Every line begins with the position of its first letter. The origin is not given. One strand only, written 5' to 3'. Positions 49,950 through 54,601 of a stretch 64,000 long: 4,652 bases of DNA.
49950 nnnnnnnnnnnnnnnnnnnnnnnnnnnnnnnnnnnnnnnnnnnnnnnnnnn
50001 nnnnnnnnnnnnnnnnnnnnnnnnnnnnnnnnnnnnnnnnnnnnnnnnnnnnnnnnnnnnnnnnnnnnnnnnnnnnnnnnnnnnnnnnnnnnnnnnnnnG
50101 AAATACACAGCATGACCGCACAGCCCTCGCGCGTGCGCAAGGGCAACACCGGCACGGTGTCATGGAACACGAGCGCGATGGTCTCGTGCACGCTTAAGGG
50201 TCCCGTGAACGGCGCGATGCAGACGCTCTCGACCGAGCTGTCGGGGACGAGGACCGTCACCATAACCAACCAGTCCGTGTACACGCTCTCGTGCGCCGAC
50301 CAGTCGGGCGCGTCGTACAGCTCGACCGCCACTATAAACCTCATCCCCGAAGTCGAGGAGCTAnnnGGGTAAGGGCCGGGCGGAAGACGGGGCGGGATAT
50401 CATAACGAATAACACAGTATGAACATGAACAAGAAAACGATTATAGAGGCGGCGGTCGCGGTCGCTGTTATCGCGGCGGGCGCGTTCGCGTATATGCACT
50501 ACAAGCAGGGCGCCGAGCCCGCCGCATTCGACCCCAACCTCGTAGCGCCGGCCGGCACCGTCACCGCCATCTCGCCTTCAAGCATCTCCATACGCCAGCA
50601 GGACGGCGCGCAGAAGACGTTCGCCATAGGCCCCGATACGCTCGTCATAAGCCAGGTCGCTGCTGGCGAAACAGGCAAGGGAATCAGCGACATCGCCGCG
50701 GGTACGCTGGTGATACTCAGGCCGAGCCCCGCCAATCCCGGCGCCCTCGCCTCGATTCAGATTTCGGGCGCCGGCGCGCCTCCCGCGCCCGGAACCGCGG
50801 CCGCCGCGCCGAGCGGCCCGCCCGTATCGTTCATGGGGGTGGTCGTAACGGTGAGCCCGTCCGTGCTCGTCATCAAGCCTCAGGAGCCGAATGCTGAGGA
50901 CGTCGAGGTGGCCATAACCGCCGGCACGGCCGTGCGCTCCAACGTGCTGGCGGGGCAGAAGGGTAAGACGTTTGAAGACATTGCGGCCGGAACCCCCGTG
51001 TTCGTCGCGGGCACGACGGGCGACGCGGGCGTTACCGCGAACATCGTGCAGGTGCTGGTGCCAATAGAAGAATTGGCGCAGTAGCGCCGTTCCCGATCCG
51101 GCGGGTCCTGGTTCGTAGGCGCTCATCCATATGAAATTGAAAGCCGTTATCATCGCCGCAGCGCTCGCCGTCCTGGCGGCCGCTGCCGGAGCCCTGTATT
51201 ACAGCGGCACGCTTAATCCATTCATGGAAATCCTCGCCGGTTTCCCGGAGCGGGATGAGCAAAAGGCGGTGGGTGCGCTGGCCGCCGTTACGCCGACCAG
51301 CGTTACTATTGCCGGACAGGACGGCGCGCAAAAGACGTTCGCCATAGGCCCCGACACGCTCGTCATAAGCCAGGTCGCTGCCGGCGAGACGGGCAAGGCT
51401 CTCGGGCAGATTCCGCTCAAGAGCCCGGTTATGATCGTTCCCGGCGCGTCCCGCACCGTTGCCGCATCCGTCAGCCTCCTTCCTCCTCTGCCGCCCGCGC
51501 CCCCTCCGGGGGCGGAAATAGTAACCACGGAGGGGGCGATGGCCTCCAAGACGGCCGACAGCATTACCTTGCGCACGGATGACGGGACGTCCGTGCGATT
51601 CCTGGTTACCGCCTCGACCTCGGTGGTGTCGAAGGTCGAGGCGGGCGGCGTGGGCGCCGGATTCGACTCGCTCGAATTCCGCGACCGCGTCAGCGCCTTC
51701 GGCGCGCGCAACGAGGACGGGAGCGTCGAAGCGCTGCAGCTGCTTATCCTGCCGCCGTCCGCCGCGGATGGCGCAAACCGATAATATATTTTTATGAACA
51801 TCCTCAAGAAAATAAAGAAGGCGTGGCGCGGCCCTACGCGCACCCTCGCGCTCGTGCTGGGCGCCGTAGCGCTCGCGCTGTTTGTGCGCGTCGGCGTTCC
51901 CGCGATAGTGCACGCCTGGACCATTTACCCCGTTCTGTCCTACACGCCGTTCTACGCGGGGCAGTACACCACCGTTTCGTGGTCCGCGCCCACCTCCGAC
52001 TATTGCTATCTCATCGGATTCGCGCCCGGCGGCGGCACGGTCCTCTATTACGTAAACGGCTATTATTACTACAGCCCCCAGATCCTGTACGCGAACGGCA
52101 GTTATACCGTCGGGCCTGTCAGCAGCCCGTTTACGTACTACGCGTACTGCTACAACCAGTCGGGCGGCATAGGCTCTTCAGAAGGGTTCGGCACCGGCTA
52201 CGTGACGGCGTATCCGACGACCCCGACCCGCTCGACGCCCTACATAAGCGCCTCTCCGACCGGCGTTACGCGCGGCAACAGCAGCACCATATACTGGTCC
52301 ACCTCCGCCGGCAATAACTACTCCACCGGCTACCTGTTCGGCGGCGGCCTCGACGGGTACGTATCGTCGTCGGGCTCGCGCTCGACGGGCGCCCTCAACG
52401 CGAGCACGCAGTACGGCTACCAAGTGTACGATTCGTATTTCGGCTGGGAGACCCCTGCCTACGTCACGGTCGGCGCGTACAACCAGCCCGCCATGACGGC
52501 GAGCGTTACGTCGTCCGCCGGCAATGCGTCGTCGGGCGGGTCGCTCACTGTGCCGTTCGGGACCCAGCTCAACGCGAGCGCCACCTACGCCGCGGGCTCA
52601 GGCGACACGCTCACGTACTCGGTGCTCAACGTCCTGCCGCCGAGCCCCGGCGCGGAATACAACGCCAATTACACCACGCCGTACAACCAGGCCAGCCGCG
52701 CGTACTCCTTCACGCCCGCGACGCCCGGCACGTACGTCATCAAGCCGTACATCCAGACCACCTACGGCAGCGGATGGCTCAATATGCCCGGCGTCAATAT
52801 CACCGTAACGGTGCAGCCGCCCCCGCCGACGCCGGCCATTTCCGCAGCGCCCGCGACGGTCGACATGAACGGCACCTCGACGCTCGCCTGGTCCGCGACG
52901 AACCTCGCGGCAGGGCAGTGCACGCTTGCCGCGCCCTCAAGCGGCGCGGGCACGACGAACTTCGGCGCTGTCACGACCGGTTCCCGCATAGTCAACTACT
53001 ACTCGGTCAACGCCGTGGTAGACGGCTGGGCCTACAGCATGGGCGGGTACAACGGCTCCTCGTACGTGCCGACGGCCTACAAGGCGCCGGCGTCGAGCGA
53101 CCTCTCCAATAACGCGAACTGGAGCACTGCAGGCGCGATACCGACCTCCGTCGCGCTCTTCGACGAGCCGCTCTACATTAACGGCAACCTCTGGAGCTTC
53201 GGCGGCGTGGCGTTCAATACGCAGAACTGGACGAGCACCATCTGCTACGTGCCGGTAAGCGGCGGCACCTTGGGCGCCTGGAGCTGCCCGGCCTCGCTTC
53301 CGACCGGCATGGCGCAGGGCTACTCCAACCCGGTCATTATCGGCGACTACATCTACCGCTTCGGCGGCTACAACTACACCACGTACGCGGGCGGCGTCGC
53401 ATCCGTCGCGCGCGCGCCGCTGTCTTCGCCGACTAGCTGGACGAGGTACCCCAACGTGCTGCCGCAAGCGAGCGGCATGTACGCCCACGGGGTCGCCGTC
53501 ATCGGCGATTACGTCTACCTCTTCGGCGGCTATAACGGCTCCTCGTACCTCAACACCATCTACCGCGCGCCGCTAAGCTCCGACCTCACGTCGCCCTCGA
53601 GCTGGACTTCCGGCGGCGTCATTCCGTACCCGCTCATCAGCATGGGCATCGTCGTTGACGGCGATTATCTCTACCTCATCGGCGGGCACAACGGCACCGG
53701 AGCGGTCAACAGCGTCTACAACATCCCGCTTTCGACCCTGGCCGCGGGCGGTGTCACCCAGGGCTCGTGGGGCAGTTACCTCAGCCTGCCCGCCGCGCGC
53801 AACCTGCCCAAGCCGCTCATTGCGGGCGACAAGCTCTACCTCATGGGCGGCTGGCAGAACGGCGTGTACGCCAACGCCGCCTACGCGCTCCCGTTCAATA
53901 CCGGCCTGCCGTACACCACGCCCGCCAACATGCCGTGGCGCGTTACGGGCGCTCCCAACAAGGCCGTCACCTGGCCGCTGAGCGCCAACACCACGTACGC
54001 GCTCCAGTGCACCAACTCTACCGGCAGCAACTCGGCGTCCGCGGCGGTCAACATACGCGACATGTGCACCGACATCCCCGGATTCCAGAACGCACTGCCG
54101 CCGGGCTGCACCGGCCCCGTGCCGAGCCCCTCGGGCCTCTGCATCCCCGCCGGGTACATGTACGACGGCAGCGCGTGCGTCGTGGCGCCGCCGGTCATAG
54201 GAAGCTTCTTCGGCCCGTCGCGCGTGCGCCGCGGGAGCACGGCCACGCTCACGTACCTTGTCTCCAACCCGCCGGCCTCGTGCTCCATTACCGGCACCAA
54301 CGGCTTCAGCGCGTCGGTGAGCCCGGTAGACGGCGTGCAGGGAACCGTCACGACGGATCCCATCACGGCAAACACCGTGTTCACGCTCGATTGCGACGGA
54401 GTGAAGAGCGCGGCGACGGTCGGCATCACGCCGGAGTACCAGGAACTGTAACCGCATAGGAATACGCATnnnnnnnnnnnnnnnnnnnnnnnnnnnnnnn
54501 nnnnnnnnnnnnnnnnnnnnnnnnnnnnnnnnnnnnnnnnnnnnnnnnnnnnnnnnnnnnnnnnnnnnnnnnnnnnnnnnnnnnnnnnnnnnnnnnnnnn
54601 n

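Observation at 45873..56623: About 11-kb operon of mosaic secreted proteins with interleaved paralogous small anchored proteins; conserved extreme C-terminal PE(V/Y)xE motif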

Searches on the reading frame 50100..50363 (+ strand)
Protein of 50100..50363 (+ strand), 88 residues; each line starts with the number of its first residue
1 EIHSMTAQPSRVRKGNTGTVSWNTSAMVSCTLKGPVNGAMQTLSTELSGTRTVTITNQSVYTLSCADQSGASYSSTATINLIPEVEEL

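Call 31: search_protein_representatives(alignment_id=A4)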
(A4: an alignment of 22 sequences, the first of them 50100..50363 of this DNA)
Query: 22 sequences, 89 profile positions. Proteins with E-value up to 0.001 (for the whole library): 11436; up to 1e-10: 4063; up to 1e-30: 260. The best 150 are listed.
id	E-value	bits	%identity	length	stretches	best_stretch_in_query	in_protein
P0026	7.2e-96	330.4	-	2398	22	4-82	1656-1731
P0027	2.0e-92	319.4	-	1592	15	2-86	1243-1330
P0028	8.3e-83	288.6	-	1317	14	3-82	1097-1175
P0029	1.7e-82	287.6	-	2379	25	2-85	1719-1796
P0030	8.7e-80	278.9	-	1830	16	3-87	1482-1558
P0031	1.1e-79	278.5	-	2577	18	4-84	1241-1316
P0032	1.4e-79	278.2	-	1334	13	5-87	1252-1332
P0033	1.6e-78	274.8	-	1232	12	3-85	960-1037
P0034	7.8e-77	269.4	-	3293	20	3-85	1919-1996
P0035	1.4e-76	268.6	-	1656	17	4-82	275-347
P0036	5.4e-75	263.5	-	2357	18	4-82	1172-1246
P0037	1.2e-74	262.3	-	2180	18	4-83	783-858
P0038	5.6e-72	253.8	-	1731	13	1-83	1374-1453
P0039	2.1e-71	252.0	-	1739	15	2-85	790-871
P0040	5.0e-71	250.8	-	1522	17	5-85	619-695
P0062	2.4e-53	194.1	-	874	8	5-88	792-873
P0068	2.5e-51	187.6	-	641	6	4-83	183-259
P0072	1.8e-49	181.7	-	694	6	3-84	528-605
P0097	2.7e-43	161.9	-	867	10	2-84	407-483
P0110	4.2e-42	158.1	-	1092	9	3-69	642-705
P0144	1.1e-38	147.2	-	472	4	4-88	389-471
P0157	2.9e-37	142.6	-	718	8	5-83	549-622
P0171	5.6e-36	138.5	-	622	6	3-86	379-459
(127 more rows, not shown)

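Call 37: search_protein_families(library=pfam, proteins=[P0062, P0144, P0032], max_evalue=0.01)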
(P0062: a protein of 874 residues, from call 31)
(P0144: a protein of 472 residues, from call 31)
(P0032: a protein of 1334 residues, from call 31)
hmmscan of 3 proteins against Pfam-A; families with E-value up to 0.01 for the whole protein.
P0062 (874 aa): 0 families

P0144 (472 aa): 0 families

P0032 (1334 aa): 0 families

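Call 45: find_encoding_contigs(protein=P0062, flank=6000, max_places=1)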
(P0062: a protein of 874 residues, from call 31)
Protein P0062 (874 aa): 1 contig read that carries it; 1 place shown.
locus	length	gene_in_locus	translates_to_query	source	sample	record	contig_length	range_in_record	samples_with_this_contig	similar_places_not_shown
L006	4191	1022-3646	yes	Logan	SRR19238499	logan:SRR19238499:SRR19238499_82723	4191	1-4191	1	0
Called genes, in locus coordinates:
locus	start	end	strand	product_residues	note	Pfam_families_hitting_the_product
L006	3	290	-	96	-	?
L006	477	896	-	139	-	-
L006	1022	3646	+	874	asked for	-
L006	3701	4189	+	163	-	?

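Call 46: find_encoding_contigs(protein=P0144, flank=6000, max_places=1)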
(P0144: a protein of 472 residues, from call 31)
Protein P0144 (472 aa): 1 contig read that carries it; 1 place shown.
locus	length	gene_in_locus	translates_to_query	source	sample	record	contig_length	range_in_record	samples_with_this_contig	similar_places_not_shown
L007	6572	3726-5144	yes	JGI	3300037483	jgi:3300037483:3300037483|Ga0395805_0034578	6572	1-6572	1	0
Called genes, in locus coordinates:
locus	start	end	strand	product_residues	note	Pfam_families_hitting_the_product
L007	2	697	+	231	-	?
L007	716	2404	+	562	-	PF00515:TPR_1 (faint), PF13424:TPR_12 (faint), PF13431:TPR_17 (faint), PF07719:TPR_2 (faint), PF13174:TPR_6 (faint), PF13181:TPR_8 (faint), PF13428:TPR_14 (faint), PF14559:TPR_19 (weak)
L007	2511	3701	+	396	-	PF07676:PD40 (faint)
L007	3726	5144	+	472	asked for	-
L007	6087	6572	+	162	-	?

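Call 55: search_solved_structures(query=A4, max_evalue=0.01)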
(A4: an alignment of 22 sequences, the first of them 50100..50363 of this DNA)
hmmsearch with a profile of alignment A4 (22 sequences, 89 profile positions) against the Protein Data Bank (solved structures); distinct sequences matched with E-value up to 0.01: 0.

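Call 63: search_protein_families(library=pfam, proteins=[P0033, P0072, P0068, P0171, P0157, P0097], max_evalue=0.01)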
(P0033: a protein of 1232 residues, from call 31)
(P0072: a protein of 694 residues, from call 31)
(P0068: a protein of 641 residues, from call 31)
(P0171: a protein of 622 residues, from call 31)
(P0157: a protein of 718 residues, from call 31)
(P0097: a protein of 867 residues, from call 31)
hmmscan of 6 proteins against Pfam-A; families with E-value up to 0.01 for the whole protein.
P0033 (1232 aa): 3 families
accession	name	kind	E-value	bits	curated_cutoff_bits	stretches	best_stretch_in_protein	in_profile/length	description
PF19407.5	DUF5979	-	1.4e-09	39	25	0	282-327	12-54/104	Domain of unknown function (DUF5979)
PF14054.11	DUF4249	-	6.4e-06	26.4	28.5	0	336-404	72-119/269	Domain of unknown function (DUF4249)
PF19813.4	DUF6296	-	1.5e-05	25.3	27.2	0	130-153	5-28/78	Family of unknown function (DUF6296)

P0072 (694 aa): 2 families
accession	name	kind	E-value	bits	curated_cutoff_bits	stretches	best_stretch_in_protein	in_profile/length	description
PF19407.5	DUF5979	-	1.7e-08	35.4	25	0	406-451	5-47/104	Domain of unknown function (DUF5979)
PF00630.25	Filamin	-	2.1e-05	25.7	26.9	0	232-286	3-48/93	Filamin/ABP280 repeat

P0068 (641 aa): 0 families

P0171 (622 aa): 4 families
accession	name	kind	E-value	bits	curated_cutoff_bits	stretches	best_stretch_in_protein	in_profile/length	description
PF19407.5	DUF5979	-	1.2e-06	29.5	25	0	419-462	7-52/104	Domain of unknown function (DUF5979)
PF00041.27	fn3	-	2.2e-06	28.2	25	1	530-607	6-72/84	Fibronectin type III domain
PF22902.2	NOMO1-like_9th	-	0.0048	17.1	27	0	338-356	36-54/75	BOS complex subunit NOMO1-like, beta sandwich domain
PF00630.25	Filamin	-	0.0076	17.5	26.9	0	496-584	12-87/93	Filamin/ABP280 repeat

P0157 (718 aa): 0 families

P0097 (867 aa): 2 families
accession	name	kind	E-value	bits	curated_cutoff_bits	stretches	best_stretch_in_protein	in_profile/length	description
PF14380.11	WAK_assoc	-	0.00028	21.9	27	0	657-681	65-91/104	Wall-associated receptor kinase C-terminal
PF06832.18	BiPBP_C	-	0.0031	17.8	26.8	0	440-478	52-89/90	Penicillin-Binding Protein C-terminus Family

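Call 70: find_encoding_contigs(protein=P0110, flank=8000, max_places=1)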
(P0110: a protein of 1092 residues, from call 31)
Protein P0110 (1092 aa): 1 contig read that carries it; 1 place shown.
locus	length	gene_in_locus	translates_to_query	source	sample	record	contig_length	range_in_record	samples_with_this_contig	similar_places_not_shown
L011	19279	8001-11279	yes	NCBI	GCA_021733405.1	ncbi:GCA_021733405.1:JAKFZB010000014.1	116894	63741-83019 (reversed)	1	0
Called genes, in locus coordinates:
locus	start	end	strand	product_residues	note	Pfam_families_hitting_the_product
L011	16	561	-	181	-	-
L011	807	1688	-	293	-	PF08401:ArdcN, PF18818:MPTase-PolyVal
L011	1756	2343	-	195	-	-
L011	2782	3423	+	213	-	PF04002:RadC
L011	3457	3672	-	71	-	-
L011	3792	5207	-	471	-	-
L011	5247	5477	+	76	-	-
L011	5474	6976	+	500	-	PF00239:Resolvase, PF07508:Recombinase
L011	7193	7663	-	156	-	-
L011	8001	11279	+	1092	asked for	-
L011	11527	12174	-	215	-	PF01786:AOX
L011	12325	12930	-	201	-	-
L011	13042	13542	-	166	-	-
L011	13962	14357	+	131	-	PF03652:RuvX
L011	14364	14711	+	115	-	PF01588:tRNA_bind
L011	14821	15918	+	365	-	PF11104:PilM_2, PF06723:MreB_Mbl (faint), PF14450:FtsA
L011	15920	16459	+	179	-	-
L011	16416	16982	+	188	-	-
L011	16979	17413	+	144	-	-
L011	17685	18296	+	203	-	PF00657:Lipase_GDSL, PF13472:Lipase_GDSL_2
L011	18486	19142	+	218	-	PF00215:OMPdecase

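Call 71: find_encoding_contigs(protein=P0157, flank=8000, max_places=1)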
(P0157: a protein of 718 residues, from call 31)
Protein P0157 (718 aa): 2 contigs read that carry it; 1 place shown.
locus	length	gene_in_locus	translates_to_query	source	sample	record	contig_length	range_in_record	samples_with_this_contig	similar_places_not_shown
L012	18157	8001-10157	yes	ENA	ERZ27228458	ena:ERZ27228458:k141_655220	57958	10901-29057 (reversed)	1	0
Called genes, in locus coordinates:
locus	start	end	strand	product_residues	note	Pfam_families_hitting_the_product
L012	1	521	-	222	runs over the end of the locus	PF00574:CLP_protease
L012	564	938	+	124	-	-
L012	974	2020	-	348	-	PF05697:Trigger_N, PF05698:Trigger_C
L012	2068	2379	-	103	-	-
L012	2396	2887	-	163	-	-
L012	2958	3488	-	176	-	PF00719:Pyrophosphatase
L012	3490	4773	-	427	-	PF08529:NusA_N, PF00575:S1 (weak), PF13184:KH_NusA_1st, PF26594:KH_NusA_2nd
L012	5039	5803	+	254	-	-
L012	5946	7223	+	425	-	-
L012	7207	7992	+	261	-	-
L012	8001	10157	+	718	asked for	-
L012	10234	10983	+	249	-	PF00121:TIM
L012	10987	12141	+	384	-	PF00162:PGK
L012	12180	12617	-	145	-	PF11969:DcpS_C, PF01230:HIT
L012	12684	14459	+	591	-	-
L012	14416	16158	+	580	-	PF01368:DHH, PF02272:DHHA1, PF17768:RecJ_OB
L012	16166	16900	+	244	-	PF00075:RNase_H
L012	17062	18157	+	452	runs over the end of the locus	PF13567:DUF4131 (weak), PF03772:Competence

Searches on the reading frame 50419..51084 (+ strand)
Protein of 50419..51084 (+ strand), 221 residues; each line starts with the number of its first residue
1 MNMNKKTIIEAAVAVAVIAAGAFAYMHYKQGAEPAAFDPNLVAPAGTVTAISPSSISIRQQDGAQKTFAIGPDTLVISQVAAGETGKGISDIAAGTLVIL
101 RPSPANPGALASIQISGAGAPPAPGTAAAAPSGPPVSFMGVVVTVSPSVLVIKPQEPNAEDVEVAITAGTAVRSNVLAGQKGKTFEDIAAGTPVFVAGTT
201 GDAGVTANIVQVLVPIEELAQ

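Call 3: search_protein_families(library=pfam, proteins=[window:50419-51084:+], max_evalue=0.1)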
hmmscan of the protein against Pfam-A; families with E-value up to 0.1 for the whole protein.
window:50419-51084:+ (221 aa): 2 families
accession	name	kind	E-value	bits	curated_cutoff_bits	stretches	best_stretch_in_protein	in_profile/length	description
PF17766.7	fn3_6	-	0.0092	16.6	26.4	0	139-179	43-82/99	Fibronectin type-III domain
PF02823.21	ATP-synt_DE_N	-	0.013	15.9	27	0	47-70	38-61/80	ATP synthase, Delta/Epsilon chain, beta-sandwich domain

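Call 28: search_protein_families(library=ncbifam, proteins=[window:50419-51084:+], max_evalue=0.1)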
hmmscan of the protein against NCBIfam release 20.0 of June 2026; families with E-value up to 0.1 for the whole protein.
window:50419-51084:+ (221 aa): 0 families

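Call 82: search_protein_families(library=padloc, proteins=[window:50419-51084:+], max_evalue=0.01)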
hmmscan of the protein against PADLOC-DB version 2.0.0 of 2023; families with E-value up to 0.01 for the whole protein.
window:50419-51084:+ (221 aa): 0 families

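Call 83: search_protein_families(library=phrogs, proteins=[window:50419-51084:+], max_evalue=0.01)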
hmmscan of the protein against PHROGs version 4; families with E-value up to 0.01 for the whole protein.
window:50419-51084:+ (221 aa): 0 families

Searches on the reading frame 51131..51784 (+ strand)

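Call 3: search_protein_families(library=pfam, proteins=[window:51131-51784:+], max_evalue=0.1)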
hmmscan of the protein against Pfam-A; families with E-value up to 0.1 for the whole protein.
window:51131-51784:+ (217 aa): 1 family
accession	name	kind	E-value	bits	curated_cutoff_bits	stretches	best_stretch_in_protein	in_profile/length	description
PF02823.21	ATP-synt_DE_N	-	0.029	14.8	27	0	129-153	4-28/80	ATP synthase, Delta/Epsilon chain, beta-sandwich domain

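Call 28: search_protein_families(library=ncbifam, proteins=[window:51131-51784:+], max_evalue=0.1)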
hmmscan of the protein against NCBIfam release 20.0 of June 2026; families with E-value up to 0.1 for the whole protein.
window:51131-51784:+ (217 aa): 0 families

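Call 82: search_protein_families(library=padloc, proteins=[window:51131-51784:+], max_evalue=0.01)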
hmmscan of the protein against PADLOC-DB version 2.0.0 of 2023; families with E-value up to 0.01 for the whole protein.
window:51131-51784:+ (217 aa): 0 families

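Call 83: search_protein_families(library=phrogs, proteins=[window:51131-51784:+], max_evalue=0.01)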
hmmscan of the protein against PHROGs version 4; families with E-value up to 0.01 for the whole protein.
window:51131-51784:+ (217 aa): 0 families

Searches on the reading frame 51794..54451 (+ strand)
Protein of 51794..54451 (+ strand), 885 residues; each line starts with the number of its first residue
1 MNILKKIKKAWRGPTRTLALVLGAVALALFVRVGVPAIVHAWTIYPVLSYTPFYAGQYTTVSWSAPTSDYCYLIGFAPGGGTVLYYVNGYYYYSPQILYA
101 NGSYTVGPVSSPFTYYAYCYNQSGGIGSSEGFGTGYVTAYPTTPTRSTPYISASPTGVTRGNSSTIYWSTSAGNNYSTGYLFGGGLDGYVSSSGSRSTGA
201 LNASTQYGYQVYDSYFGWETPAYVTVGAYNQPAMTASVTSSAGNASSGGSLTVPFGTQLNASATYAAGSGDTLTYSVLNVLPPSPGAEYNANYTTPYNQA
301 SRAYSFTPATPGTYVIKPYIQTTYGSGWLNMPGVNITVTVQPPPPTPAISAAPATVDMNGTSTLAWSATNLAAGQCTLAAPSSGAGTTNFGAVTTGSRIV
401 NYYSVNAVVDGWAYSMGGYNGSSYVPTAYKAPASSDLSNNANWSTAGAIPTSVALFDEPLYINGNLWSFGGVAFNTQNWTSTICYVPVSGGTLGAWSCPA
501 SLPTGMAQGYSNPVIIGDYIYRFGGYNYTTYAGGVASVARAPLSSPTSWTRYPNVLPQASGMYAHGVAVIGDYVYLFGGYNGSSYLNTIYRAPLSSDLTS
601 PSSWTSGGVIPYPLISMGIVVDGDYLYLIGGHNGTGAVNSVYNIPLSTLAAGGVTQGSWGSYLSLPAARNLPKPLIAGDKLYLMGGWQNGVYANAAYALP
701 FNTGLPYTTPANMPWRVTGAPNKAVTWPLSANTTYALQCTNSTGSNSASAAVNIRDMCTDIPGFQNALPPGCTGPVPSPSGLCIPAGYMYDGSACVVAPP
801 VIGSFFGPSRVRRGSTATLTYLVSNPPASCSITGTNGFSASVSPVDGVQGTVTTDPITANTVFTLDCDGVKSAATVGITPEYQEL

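Call 3: search_protein_families(library=pfam, proteins=[window:51794-54451:+], max_evalue=0.1)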
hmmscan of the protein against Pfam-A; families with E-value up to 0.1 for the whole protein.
window:51794-54451:+ (885 aa): 4 families
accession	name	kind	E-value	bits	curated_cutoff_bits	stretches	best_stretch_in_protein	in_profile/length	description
PF24681.1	Kelch_KLHDC2_KLHL20_DRC7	-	9e-16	58.3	50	1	514-703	5-188/221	KLHDC2/KLHL20/DRC7 Kelch-repeats domain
PF01344.31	Kelch_1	-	6.3e-09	35.6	20.1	2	563-591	3-31/46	Kelch motif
PF13964.12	Kelch_6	-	0.0017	18.8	25.3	1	564-591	4-32/50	Kelch motif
PF13418.12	Kelch_4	-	0.092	13.1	21.6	1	568-591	8-33/49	Galactose oxidase, central domain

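Call 28: search_protein_families(library=ncbifam, proteins=[window:51794-54451:+], max_evalue=0.1)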
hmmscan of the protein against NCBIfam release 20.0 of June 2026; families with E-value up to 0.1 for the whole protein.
window:51794-54451:+ (885 aa): 0 families

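Call 82: search_protein_families(library=padloc, proteins=[window:51794-54451:+], max_evalue=0.01)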
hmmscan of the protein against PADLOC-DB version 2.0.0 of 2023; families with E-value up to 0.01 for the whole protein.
window:51794-54451:+ (885 aa): 0 families

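Call 83: search_protein_families(library=phrogs, proteins=[window:51794-54451:+], max_evalue=0.01)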
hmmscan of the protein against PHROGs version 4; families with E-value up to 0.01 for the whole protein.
window:51794-54451:+ (885 aa): 0 families
